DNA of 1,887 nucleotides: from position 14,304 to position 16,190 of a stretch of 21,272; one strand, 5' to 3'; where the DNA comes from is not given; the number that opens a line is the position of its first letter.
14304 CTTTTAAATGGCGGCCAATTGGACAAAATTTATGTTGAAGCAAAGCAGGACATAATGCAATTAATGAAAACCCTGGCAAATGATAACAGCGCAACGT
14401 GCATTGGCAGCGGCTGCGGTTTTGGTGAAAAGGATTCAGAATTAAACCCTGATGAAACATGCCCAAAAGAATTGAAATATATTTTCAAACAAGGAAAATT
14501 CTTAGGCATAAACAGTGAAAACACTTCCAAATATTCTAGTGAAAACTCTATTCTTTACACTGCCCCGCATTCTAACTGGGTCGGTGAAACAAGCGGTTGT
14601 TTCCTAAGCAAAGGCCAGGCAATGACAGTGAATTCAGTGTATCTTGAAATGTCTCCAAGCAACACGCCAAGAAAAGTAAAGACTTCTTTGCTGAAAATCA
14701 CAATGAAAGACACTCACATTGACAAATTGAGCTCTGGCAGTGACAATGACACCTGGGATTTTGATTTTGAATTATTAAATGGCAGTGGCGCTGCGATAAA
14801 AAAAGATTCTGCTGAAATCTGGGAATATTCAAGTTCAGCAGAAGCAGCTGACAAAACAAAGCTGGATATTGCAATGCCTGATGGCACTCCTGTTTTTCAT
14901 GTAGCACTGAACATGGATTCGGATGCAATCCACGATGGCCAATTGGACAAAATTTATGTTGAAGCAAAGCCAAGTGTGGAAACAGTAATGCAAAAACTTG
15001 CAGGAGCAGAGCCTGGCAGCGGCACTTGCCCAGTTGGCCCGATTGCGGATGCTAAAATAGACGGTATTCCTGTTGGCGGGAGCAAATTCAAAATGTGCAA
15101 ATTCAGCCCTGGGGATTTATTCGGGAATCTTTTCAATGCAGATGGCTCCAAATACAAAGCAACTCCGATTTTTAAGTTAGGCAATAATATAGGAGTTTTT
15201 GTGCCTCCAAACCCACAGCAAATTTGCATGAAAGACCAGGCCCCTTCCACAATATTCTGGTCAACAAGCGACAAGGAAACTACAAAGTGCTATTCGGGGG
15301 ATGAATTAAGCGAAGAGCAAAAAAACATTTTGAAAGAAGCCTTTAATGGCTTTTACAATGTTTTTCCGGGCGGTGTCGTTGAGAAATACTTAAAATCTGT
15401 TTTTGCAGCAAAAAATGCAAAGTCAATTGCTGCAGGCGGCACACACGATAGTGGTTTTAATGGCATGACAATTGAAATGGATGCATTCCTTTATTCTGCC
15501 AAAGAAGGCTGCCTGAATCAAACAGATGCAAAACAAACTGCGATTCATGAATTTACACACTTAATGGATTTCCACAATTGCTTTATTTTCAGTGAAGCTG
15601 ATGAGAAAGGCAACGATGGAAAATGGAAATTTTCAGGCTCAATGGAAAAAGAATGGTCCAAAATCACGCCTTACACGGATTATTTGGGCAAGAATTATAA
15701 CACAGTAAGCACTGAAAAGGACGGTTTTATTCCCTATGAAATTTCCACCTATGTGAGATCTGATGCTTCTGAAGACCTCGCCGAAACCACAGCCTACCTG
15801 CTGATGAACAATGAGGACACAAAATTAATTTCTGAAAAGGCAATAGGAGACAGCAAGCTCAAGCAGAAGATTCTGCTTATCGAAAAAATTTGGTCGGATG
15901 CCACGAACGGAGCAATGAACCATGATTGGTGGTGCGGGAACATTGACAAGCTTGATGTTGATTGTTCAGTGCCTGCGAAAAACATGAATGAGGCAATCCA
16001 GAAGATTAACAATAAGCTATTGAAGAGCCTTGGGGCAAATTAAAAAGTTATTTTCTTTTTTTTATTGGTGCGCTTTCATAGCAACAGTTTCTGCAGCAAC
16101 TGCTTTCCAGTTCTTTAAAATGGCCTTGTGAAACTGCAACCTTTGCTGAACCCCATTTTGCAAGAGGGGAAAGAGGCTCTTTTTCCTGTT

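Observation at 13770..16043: Secreted HExxH zincin carrying two duplicated N-terminal modules of unknown type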

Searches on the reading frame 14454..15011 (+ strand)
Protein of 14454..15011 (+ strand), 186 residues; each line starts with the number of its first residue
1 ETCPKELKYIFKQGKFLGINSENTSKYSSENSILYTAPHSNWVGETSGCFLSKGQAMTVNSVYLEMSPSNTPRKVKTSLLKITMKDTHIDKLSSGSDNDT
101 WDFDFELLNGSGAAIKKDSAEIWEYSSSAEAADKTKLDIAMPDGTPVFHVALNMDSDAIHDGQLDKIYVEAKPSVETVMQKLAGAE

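Call 35: search_solved_structures(query=A3, max_evalue=10)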
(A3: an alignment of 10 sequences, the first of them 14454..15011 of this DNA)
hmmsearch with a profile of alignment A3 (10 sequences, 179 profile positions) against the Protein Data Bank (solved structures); distinct sequences matched with E-value up to 10: 0.

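Call 36: search_protein_families(library=pfam, alignment_id=A3, max_evalue=1)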
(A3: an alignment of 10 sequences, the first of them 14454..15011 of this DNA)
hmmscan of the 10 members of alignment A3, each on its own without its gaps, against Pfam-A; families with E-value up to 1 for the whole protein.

A. member 1, window:14454-15011:+ (186 aa): 2 families
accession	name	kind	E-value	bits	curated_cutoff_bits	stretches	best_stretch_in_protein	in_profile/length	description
PF25107.1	VWA7_N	-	0.03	14.1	27.5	1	62-122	9-67/230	VWA7 N-terminal domain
PF20980.2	lpg1496_N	-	0.1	13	27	1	12-79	35-99/134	lpg1496 N-terminal domain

B. families by the number of members that match (of 10 scanned): 9 families
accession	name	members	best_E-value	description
PF11954.13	DUF3471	1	0.016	Domain of unknown function (DUF3471)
PF25107.1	VWA7_N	1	0.03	VWA7 N-terminal domain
PF02301.23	HORMA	1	0.09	HORMA domain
PF20980.2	lpg1496_N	1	0.1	lpg1496 N-terminal domain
PF05800.16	GvpO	1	0.1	Gas vesicle synthesis protein GvpO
PF19298.5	KshA_C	1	0.17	3-Ketosteroid 9alpha-hydroxylase C-terminal domain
PF23944.1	DUF7278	1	0.19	Profilin-like domain of unknown function (DUF7278)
PF11874.13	DUF3394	1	0.21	Domain of unknown function (DUF3394)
PF18609.8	SAM_Exu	1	0.24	Exuperantia SAM-like domain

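Call 42: predict_structure(alignment_id=A3)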
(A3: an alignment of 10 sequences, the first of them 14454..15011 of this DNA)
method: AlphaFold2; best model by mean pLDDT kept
length: 186 residues; sequences in the alignment: 10
mean_pLDDT: 89.1   pTM: 0.87
mean pLDDT of the five models: 89.1, 86.8, 86.2, 86.2, 85.9
residues with pLDDT >= 90: 131; 70-90: 37; 50-70: 12; < 50: 6
segments of 3 or more residues with pLDDT < 50: 40-45
pLDDT, mean of each block of 10 residues (from residue 1): 91 94 82 82 59 95 92 95 94 77 97 96 92 96 97 78 90 97 88
secondary structure, 60 per line:
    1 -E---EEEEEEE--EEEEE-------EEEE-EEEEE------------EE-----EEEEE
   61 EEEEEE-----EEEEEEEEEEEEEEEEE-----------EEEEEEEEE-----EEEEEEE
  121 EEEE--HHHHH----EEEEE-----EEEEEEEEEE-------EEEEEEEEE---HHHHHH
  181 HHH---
elements in order: E6-12 E15-19 E27-30 E32-36 E56-66 E72-88 E100-108 E114-124 H127-131 E136-140 E146-155 E163-171 H175-183

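Call 46: fold_search(model_id=the predicted structure, library=pdb)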
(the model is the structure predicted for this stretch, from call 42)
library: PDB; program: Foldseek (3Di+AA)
matches with E <= 10: 689; with E <= 0.001: 0
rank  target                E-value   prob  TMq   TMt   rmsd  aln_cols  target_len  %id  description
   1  1kt3                  3.5e-02  0.38  0.21  0.21  14.5       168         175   10  Crystal structure of bovine holo-RBP at pH 2.0 (released 2003-06-03)
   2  3u2g                  5.1e-02  0.82  0.30  0.22  11.2       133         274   11  Crystal structure of the C-terminal DUF1608 domain of the Methanosarcina acetivorans S-layer (MA0829) protein (released 2012-07-04)
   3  3pyi_B                5.3e-02  0.44  0.22  0.27  15.1       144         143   12  Structure of the N-terminal domain of C. elegans SAS-6 (released 2011-02-09)
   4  3pyi_A                8.2e-02  0.44  0.26  0.31  12.3       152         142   14  Structure of the N-terminal domain of C. elegans SAS-6 (released 2011-02-09)
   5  4g79                  9.6e-02  0.44  0.24  0.31  12.7       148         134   15  Structure a C. elegans SAS-6 variant (released 2013-06-19)
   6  4geu_A                1.1e-01  0.41  0.25  0.30  12.7       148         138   11  Structure of a stabilised ceSAS-6 dimer (released 2013-06-19)
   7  5m3l_O                1.5e-01  0.30  0.24  0.22  12.0       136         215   13  Single-particle cryo-EM using alignment by classification (ABC): the structure of Lumbricus terrestris hemoglobin (released 2017-09-13)
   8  4geu_C                1.5e-01  0.35  0.23  0.29  12.7       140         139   12  Structure of a stabilised ceSAS-6 dimer (released 2013-06-19)
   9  4geu_B                1.5e-01  0.33  0.25  0.31  13.0       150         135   13  Structure of a stabilised ceSAS-6 dimer (released 2013-06-19)
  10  5m3l_N                2.1e-01  0.23  0.21  0.19  14.4       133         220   11  Single-particle cryo-EM using alignment by classification (ABC): the structure of Lumbricus terrestris hemoglobin (released 2017-09-13)
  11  4u8u_N                2.4e-01  0.08  0.15  0.14  15.4       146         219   10  The Crystallographic structure of the giant hemoglobin from Glossoscolex paulistus at 3.2 A resolution. (released 2015-06-10)
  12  9ay5_A                2.5e-01  0.08  0.18  0.19  16.4       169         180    8  Tail-Baseplate of P1 bacteriophage (released 2025-09-10)
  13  4gex_C                3.1e-01  0.18  0.21  0.26  12.1       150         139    9  Structure of a stabilised ceSAS-6 dimer, second crystal form (released 2013-06-19)
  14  2gtl_M                3.2e-01  0.15  0.21  0.19  12.3       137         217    7  Lumbricus Erythrocruorin at 3.5A resolution (released 2006-07-18)
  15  1y8c                  3.2e-01  0.08  0.16  0.13  17.6       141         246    7  Crystal structure of a S-adenosylmethionine-dependent methyltransferase from Clostridium acetobutylicum ATCC 824 (released 2004-12-28)
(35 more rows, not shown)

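Call 51: fold_search(model_id=the predicted structure, library=viral)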
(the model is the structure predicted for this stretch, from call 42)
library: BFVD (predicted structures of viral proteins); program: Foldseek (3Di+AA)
matches with E <= 10: 820; with E <= 0.001: 0
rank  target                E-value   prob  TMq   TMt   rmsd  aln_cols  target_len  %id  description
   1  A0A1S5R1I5            1.8e-02  0.12  0.10  0.12  16.4       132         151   11  Uncharacterized protein [Pseudomonas phage phiPMW]
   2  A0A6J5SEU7            2.2e-02  0.25  0.17  0.21  14.9       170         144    9  Uncharacterized protein [uncultured Caudovirales phage]
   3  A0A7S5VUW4            3.4e-02  0.98  0.30  0.28   7.8       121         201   10  (no name in the UniProt tables at hand)
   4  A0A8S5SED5            5.5e-02  0.18  0.18  0.13  17.8       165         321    8  CcmE [Myoviridae sp. ct8mY9]
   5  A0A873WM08            7.2e-02  0.12  0.15  0.08  16.2       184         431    6  Virion structural protein [Klebsiella phage Miami]
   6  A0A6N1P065            7.5e-02  0.69  0.28  0.22  10.8       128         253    9  Uncharacterized protein [Tupanvirus soda lake]
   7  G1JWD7                8.4e-02  0.18  0.15  0.20  16.2       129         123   10  Head-to-tail stopper [Mycobacterium phage Patience]
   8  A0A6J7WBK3            8.8e-02  0.30  0.16  0.24  15.4       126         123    6  Uncharacterized protein [uncultured Caudovirales phage]
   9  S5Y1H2                8.8e-02  0.18  0.14  0.19  15.0       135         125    8  Head-to-tail stopper [Mycobacterium phage Papyrus]
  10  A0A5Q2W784            9.8e-02  0.33  0.17  0.15  17.0       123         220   15  (no name in the UniProt tables at hand)
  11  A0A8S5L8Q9            1.1e-01  0.63  0.23  0.30  13.9       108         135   13  Uncharacterized protein [Siphoviridae sp. ctjfQ5]
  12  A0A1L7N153            1.1e-01  0.14  0.16  0.08  15.3       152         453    7  Putative virion structural protein [Ralstonia phage RP12]
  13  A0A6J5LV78            1.2e-01  0.16  0.16  0.22  16.4       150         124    7  Uncharacterized protein [uncultured Caudovirales phage]
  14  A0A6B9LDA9            1.2e-01  0.14  0.15  0.19  17.1       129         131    9  Uncharacterized protein [Mycobacterium phage Onyinye]
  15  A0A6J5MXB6            1.2e-01  0.10  0.17  0.21  11.9       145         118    8  Uncharacterized protein [uncultured Caudovirales phage]
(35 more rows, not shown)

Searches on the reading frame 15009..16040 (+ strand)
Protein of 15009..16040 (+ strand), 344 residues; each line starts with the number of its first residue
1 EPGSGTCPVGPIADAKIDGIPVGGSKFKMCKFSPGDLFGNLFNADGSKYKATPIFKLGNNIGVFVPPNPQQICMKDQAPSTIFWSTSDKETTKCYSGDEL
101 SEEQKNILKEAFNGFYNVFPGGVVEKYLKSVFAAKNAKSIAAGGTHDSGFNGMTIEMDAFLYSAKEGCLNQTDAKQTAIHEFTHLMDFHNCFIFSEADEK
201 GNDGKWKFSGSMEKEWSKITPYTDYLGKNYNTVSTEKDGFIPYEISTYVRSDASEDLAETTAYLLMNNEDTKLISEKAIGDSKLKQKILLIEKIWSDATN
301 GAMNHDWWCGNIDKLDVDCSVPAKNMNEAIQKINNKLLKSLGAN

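Call 30: find_homologous_proteins(query=A2, max_evalue=0.01)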
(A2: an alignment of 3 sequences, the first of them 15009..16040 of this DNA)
Query A2 (3 sequences) (344 aa, profile of the alignment): 1 proteins with E <= 0.01 among 4378 candidates.
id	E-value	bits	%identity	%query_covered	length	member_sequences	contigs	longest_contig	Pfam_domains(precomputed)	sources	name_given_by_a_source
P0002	1.7e-186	637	59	98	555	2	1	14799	-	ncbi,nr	ncbi:MAG: hypothetical protein PHH08_01155 [Candidatus ainarchaeum sp.]|nr:hypothetical protein [Can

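Call 31: search_solved_structures(query=A2, max_evalue=10, show_alignments=3)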
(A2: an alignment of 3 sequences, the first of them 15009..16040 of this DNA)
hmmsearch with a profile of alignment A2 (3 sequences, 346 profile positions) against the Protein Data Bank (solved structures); distinct sequences matched with E-value up to 10: 1.
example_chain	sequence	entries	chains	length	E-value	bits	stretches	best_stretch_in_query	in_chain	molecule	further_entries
9urd_A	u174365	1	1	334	0.36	13.2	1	217-272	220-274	Substrate import-associated zinc metallohydrolase lipoprotein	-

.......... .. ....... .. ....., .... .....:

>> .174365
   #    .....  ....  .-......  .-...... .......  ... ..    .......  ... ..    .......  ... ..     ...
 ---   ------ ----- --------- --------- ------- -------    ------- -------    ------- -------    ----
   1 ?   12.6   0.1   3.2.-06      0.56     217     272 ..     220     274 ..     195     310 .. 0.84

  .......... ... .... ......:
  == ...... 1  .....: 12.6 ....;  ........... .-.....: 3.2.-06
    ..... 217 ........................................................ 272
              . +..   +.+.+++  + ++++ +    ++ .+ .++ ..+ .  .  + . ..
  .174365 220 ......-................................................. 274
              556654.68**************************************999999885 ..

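Call 41: predict_structure(alignment_id=A2)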
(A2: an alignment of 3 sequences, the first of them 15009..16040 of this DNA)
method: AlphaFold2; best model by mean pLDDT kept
length: 344 residues; sequences in the alignment: 3
mean_pLDDT: 41.6   pTM: 0.29
mean pLDDT of the five models: 41.6, 39.6, 37.0, 36.0, 34.8
residues with pLDDT >= 90: 0; 70-90: 6; 50-70: 74; < 50: 264
segments of 3 or more residues with pLDDT < 50: 1-36, 53-64, 77-82, 96-101, 103-105, 107-284, 294-302, 338-344
pLDDT, mean of each block of 10 residues (from residue 1): 26 28 28 44 71 45 50 53 59 48 48 41 43 41 41 35 32 36 35 35 36 33 33 33 28 32 31 40 49 45 52 56 55 53 36
secondary structure, 60 per line:
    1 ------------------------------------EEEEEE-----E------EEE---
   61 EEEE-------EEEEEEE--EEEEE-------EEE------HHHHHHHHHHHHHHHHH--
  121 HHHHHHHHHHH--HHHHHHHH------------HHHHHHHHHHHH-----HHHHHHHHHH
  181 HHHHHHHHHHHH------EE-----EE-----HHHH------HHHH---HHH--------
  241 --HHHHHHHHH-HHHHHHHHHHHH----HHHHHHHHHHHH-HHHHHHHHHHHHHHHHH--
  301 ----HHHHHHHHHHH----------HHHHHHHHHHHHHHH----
elements in order: E37-42 E55-57 E61-64 E72-78 E81-85 E93-95 H102-118 H121-131 H134-141 H154-165 H171-192 H213-216 H223-226 H243-251 H253-264 H269-280 H282-298 H305-315 H326-340

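Call 43: search_protein_families(library=pfam, proteins=[window:15009-16040:+], max_evalue=1)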
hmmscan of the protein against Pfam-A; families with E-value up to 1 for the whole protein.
window:15009-16040:+ (344 aa): 3 families
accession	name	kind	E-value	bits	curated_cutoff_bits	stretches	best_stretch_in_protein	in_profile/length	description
PF15890.11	Peptidase_Mx1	-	1.9e-05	24.6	25.6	1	144-293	97-229/240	Putative zinc-binding metallo-peptidase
PF06167.18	Peptidase_M90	-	0.099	12.7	26.2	1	164-190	136-162/243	Glucose-regulated metallo-peptidase M90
PF03984.19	DUF346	-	0.14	12.4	22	1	294-309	4-19/39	Repeat of unknown function (DUF346)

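Call 67: search_protein_families(library=ncbifam, proteins=[window:15009-16040:+], max_evalue=1)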
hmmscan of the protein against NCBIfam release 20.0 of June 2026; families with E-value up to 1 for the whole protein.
window:15009-16040:+ (344 aa): 2 families
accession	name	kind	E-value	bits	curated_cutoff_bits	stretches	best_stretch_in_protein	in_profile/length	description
TIGR04549.1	LP_HExxH_w_tonB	subfamily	2.2e-06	27.1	75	1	213-294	156-238/261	substrate import-associated zinc metallohydrolase lipoprotein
NF047804.1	LIC13305_lipo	equivalog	0.00078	18.9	250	1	138-294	109-252/274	LIC13305 family lipoprotein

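Call 68: fold_search(model_id=the predicted structure, library=pdb)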
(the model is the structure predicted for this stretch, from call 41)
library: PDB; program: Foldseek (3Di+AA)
matches with E <= 10: 52; with E <= 0.001: 0
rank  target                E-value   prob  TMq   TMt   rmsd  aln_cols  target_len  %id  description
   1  3fbz_D                1.8e+00  0.09  0.12  0.25  12.3       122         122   16  Crystal structure of ORF140 of the archaeal virus Acidianus Filamentous Virus 1 (AFV1) (released 2009-11-10)
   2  8ovc_H                1.8e+00  0.03  0.10  0.08  19.3       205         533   12  Respiratory supercomplex (III2-IV2) from Mycobacterium smegmatis (released 2024-07-17)
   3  7q21_B                1.9e+00  0.04  0.11  0.08  20.9       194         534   10  III2-IV2 respiratory supercomplex from Corynebacterium glutamicum (released 2022-02-02)
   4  9l5r_Cb               1.9e+00  0.03  0.08  0.06  66.7       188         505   13  Cryo-EM structure of the thermophile spliceosome (state ILS) (released 2025-03-12)
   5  3rpk_A                2.0e+00  0.04  0.10  0.07  15.6       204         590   12  Structure of the Full-Length Major Pilin RrgB from Streptococcus pneumoniae (released 2011-06-15)
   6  7q2y_C                2.6e+00  0.01  0.09  0.10  32.4       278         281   12  Cryo-EM structure of clamped S.cerevisiae condensin-DNA complex (form II) (released 2022-03-23)
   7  9gy6_B                3.1e+00  0.03  0.12  0.09  20.2       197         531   10  Mycobacterial cytochrome bc1:aa3 with inhibitor (released 2025-04-09)
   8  2dx1                  3.4e+00  0.01  0.09  0.08  25.7       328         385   10  Crystal structure of RhoGEF protein Asef (released 2007-01-02)
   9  2ptl_MODEL_1_A        3.8e+00  0.06  0.09  0.29  10.4       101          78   11  THREE-DIMENSIONAL SOLUTION STRUCTURE OF AN IMMUNOGLOBULIN LIGHT CHAIN-BINDING DOMAIN OF PROTEIN L. COMPARISON  (released 1994-10-15)
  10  2oyo_A                3.8e+00  0.06  0.12  0.20  10.9       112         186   13  Crystal structure of Uncharacterized peroxidase-related protein (YP_604910.1) from Deinococcus geothermalis DSM 11300  (released 2007-03-20)
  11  9a5c_B                3.8e+00  0.01  0.08  0.10  25.9       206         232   12  Integrative model of GLPD-DNAD by crosslinking MS and deep learning (released 2024-09-18)
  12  9pd3_D                4.3e+00  0.02  0.10  0.09  23.0       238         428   11  NER dual incision complex - DuIS (released 2026-02-18)
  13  7yl4_A                4.6e+00  0.02  0.06  0.05  13.7        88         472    8  Cell surface protein YwfG protein (apo form) (released 2023-06-07)
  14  9a4r_B                4.6e+00  0.01  0.06  0.02  25.0       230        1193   10  Integrative model of RPSH-RPOB by crosslinking MS and deep learning (released 2024-09-18)
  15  4pn1_A                4.8e+00  0.03  0.09  0.11  11.6        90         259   10  Structure of S. pombe Pct1 RNA triphosphatase in complex with the Spt5 CTD (released 2014-11-12)
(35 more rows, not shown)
